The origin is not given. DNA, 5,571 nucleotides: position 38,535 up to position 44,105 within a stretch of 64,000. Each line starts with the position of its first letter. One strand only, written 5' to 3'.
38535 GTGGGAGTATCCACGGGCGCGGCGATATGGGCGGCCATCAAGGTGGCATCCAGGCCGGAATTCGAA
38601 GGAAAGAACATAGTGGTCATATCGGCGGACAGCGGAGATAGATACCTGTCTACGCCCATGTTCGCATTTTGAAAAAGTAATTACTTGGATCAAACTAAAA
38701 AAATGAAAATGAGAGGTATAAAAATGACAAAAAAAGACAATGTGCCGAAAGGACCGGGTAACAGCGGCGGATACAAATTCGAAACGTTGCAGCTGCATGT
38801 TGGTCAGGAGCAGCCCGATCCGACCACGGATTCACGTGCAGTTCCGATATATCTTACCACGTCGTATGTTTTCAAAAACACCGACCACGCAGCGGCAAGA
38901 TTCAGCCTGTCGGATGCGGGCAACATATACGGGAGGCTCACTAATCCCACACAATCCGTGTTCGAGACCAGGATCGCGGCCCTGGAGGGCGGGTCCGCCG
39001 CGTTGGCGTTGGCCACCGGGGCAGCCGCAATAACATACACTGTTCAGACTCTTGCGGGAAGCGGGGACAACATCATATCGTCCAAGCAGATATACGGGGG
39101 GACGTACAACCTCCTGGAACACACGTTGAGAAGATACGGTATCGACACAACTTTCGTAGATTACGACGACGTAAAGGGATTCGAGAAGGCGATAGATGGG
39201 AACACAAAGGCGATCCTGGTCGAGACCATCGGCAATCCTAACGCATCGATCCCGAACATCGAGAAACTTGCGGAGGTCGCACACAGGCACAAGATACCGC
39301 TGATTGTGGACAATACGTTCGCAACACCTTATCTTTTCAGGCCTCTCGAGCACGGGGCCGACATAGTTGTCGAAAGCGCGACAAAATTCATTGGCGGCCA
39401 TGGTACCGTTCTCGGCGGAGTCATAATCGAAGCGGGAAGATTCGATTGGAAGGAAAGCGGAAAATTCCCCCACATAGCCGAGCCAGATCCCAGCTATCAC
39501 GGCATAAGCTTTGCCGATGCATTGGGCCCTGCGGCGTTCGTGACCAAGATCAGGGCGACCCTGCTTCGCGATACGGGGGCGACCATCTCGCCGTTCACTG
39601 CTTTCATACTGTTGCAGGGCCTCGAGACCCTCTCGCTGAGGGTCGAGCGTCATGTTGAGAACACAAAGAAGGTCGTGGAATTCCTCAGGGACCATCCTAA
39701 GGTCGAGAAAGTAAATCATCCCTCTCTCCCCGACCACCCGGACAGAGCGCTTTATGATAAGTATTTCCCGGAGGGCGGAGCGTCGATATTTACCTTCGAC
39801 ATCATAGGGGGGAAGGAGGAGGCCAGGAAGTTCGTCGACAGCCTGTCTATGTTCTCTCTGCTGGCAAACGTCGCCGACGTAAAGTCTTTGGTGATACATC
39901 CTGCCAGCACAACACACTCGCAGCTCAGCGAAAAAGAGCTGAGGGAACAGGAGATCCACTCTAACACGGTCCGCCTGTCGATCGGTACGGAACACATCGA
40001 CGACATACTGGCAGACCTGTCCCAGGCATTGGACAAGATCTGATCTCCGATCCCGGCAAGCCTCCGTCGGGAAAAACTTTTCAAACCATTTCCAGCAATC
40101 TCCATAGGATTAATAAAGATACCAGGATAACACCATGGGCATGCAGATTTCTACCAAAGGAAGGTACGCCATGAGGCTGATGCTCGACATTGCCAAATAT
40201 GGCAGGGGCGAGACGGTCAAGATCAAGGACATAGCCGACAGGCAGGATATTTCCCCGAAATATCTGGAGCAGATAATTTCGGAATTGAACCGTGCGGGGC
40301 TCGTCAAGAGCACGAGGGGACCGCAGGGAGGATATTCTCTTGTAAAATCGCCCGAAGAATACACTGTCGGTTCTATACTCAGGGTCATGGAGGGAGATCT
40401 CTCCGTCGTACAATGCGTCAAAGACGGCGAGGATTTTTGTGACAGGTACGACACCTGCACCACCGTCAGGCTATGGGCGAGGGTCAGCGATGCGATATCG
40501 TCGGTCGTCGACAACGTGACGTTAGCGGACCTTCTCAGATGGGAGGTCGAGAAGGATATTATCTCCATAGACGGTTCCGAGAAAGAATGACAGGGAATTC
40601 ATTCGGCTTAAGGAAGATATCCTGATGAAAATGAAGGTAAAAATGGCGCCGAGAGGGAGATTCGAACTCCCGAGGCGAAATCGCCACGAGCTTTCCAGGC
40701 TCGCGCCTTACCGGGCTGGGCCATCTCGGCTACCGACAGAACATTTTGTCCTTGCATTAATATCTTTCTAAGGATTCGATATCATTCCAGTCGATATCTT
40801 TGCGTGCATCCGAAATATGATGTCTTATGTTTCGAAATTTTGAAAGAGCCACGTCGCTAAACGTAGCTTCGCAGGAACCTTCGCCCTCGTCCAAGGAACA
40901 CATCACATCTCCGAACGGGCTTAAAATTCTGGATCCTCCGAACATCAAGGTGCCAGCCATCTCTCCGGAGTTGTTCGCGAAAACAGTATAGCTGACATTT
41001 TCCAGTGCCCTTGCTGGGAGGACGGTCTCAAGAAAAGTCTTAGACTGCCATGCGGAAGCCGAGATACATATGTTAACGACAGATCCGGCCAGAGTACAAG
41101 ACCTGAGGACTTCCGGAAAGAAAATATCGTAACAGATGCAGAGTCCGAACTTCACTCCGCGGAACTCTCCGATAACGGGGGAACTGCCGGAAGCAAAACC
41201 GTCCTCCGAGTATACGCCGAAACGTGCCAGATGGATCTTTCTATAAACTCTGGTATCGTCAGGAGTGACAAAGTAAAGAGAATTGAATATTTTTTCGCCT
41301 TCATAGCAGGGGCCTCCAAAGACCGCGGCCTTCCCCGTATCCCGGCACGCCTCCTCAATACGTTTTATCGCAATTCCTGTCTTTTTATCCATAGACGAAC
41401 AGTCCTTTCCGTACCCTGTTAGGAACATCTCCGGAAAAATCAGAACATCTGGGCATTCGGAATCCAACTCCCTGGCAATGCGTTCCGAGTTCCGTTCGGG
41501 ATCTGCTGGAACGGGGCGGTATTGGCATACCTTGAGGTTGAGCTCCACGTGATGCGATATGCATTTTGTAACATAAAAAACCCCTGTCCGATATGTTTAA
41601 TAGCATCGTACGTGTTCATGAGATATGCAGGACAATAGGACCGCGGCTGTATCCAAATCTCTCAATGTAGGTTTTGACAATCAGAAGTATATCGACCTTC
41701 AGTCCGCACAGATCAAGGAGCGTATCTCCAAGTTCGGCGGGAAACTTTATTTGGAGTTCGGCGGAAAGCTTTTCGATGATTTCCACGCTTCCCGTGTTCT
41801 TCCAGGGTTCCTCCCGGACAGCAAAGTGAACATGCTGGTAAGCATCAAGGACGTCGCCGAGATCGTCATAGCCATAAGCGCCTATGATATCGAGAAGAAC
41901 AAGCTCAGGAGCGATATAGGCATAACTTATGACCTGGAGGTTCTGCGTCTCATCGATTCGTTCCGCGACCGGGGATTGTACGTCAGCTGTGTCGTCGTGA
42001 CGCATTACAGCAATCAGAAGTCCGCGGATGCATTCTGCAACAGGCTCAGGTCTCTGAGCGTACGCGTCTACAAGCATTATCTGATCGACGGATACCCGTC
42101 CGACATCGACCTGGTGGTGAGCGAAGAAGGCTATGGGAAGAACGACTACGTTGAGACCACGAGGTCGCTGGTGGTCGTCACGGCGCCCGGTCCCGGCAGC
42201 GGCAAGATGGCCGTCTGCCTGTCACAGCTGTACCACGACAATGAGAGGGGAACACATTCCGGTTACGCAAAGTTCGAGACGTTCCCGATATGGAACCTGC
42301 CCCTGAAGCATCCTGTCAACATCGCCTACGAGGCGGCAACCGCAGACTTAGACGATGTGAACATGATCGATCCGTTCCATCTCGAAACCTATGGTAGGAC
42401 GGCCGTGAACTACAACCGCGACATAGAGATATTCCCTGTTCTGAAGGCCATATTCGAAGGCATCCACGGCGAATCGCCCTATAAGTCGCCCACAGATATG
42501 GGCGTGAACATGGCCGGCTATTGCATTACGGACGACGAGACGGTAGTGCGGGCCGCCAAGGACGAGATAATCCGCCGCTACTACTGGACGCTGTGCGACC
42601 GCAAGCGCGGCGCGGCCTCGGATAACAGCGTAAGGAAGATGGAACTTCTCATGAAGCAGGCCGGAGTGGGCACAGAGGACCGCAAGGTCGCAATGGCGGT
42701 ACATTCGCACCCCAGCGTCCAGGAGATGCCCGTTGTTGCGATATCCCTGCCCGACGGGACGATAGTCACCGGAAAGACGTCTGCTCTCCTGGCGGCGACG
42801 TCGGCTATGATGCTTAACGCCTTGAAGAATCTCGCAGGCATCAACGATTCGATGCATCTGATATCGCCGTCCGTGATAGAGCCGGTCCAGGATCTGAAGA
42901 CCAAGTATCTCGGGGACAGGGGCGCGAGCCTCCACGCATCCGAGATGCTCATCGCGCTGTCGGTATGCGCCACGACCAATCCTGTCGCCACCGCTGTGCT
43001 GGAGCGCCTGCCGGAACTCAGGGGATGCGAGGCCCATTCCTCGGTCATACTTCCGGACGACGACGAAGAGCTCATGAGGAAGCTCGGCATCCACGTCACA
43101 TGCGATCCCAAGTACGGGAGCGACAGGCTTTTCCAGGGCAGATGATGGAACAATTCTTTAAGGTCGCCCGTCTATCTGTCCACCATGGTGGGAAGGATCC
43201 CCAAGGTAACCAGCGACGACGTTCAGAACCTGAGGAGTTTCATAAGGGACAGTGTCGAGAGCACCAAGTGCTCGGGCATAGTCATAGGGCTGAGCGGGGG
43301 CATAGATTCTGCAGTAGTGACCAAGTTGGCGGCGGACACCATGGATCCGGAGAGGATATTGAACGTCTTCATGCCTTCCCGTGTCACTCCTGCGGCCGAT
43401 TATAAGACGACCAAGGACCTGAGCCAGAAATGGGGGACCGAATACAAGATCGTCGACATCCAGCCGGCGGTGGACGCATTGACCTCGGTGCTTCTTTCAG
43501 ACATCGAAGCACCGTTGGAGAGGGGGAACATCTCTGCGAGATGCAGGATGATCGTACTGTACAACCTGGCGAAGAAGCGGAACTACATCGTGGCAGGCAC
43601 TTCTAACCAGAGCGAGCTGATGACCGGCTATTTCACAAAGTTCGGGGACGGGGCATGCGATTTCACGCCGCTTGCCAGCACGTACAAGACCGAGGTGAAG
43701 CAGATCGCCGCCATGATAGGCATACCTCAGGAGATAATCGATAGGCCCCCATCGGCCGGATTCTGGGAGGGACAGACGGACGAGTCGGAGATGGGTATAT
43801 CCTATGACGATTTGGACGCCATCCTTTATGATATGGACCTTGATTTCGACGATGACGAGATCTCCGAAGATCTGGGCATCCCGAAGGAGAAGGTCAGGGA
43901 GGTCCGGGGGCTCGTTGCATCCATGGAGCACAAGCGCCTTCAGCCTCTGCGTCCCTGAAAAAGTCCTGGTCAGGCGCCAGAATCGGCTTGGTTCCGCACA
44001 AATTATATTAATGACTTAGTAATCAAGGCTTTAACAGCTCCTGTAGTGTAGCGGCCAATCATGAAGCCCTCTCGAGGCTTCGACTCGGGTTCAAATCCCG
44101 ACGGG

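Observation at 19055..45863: A 17-nt palindrome, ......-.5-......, marks every promoter of the reductase/importer/chelatase genes and of a second importer 10 kb away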

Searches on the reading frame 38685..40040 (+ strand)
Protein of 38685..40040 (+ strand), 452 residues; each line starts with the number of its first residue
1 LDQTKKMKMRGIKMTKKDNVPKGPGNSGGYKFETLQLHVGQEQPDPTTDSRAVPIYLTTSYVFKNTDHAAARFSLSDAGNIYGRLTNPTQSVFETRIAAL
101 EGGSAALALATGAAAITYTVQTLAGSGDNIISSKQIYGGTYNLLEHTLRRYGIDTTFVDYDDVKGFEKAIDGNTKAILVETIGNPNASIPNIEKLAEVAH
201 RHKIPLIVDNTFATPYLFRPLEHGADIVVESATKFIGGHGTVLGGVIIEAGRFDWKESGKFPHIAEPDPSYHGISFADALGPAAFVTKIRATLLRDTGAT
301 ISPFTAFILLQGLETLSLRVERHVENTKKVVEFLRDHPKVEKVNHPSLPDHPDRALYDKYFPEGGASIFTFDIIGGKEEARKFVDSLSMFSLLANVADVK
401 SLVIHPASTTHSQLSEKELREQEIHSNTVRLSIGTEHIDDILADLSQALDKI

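Call 12: search_protein_families(library=pfam, proteins=[window:38685-40040:+])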
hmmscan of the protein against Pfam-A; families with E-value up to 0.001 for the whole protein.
window:38685-40040:+ (452 aa): 5 families
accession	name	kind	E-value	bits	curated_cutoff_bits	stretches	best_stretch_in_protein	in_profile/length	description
PF01053.26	Cys_Met_Meta_PP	-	1.6e-133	445.4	27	1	33-449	1-380/381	Cys/Met metabolism PLP-dependent enzyme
PF00155.27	Aminotran_1_2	-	1.8e-11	44.3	19.7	1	68-244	24-229/361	Aminotransferase class I and II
PF01041.23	DegT_DnrJ_EryC1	-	1.4e-09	38.1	19.8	1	88-211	24-147/360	DegT/DnrJ/EryC1/StrS aminotransferase family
PF02347.22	GDC-P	-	1.1e-05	24.9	26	1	113-235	140-259/429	Glycine cleavage system P-protein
PF00266.25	Aminotran_5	-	0.00086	18.8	21.5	0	124-241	85-208/371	Aminotransferase class-V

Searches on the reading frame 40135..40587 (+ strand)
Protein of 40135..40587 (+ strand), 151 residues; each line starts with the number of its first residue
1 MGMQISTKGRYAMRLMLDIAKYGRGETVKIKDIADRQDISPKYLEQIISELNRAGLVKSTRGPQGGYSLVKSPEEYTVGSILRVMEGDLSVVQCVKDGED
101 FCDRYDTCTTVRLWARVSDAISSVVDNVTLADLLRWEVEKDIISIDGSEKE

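Call 12: search_protein_families(library=pfam, proteins=[window:40135-40587:+])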
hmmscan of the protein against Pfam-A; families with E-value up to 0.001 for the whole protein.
window:40135-40587:+ (151 aa): 2 families
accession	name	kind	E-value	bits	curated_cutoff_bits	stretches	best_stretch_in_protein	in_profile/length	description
PF02082.26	Rrf2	-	3.5e-42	144.1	30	1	5-134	1-130/132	Iron-dependent Transcriptional regulator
PF03444.21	HrcA_DNA-bdg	-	3.4e-06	27.1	21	1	25-68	21-64/79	Winged helix-turn-helix transcription repressor, HrcA DNA-binding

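Call 95: search_protein_families(library=ncbifam, max_evalue=0.00001, proteins=[window:40135-40587:+])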
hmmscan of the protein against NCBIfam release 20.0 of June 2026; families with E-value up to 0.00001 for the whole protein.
window:40135-40587:+ (151 aa): 7 families
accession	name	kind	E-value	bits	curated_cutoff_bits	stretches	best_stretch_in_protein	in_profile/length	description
TIGR00738.1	rrf2_super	superfamily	1e-41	141.9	73.3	1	3-134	1-131/132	Rrf2 family transcriptional regulator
NF047409.1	Cys_reg_CymR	equivalog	2.9e-37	127.9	195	1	3-139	1-129/139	cysteine metabolism transcriptional regulator CymR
TIGR02010.1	IscR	equivalog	2.4e-36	124.5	207.55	1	3-135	1-131/135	Fe-S cluster assembly transcriptional regulator IscR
NF008110.0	PRK10857.1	equivalog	8e-30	103.8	275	1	3-136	1-132/164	Fe-S cluster assembly transcriptional regulator IscR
TIGR02944.1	suf_reg_Xantho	equivalog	1.8e-20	73.7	110.65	1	4-133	3-130/130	SUF system Fe-S cluster assembly regulator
NF008886.0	PRK11920.1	equivalog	3.9e-18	65.6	193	1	3-136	1-133/153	iron-responsive transcriptional regulator RirA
NF008240.0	PRK11014.1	equivalog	2.5e-17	63.3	182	1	3-135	1-129/141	nitric oxide-sensing transcriptional repressor NsrR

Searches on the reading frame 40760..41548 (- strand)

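Call 12: search_protein_families(library=pfam, proteins=[window:40760-41548:-])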
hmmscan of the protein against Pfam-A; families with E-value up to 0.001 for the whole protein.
window:40760-41548:- (263 aa): 1 family
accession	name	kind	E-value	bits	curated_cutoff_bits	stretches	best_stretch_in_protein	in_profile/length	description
PF00795.27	CN_hydrolase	-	2.1e-26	93.3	23.2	1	7-225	4-241/256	Carbon-nitrogen hydrolase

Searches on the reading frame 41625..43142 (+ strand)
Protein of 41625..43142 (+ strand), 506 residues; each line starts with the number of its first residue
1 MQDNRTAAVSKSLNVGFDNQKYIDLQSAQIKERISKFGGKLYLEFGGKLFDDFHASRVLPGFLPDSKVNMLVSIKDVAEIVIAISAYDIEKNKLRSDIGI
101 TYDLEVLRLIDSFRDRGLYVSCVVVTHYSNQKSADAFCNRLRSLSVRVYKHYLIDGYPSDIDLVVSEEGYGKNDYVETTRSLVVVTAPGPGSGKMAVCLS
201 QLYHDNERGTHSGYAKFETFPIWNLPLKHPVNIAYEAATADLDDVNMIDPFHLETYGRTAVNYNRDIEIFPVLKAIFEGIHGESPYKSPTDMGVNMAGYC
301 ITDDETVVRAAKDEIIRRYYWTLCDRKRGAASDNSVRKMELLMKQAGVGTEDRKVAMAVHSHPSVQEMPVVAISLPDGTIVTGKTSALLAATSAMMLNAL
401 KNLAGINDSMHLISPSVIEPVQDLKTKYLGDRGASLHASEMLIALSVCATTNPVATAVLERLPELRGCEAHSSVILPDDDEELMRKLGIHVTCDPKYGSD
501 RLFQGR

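Call 12: search_protein_families(library=pfam, proteins=[window:41625-43142:+])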
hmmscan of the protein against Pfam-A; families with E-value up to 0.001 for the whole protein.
window:41625-43142:+ (506 aa): 2 families
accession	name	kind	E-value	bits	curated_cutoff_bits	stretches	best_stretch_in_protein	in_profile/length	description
PF08903.17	DUF1846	-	1.4e-177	590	27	1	15-346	1-332/333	Domain of unknown function DUF1846, N-terminal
PF20921.3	DUF1846_C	-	2.3e-61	206.5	27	1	351-503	1-153/153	Domain of unknown function DUF1846, C-terminal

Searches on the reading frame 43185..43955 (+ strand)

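Call 12: search_protein_families(library=pfam, proteins=[window:43185-43955:+])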
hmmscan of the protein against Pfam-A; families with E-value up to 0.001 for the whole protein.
window:43185-43955:+ (257 aa): 2 families
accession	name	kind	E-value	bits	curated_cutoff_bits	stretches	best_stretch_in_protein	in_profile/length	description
PF02540.23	NAD_synthase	-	7.1e-79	264.8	21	1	13-254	2-242/242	NAD synthase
PF06508.19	QueC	-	0.00083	19.4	22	0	32-106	2-74/210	Queuosine biosynthesis protein QueC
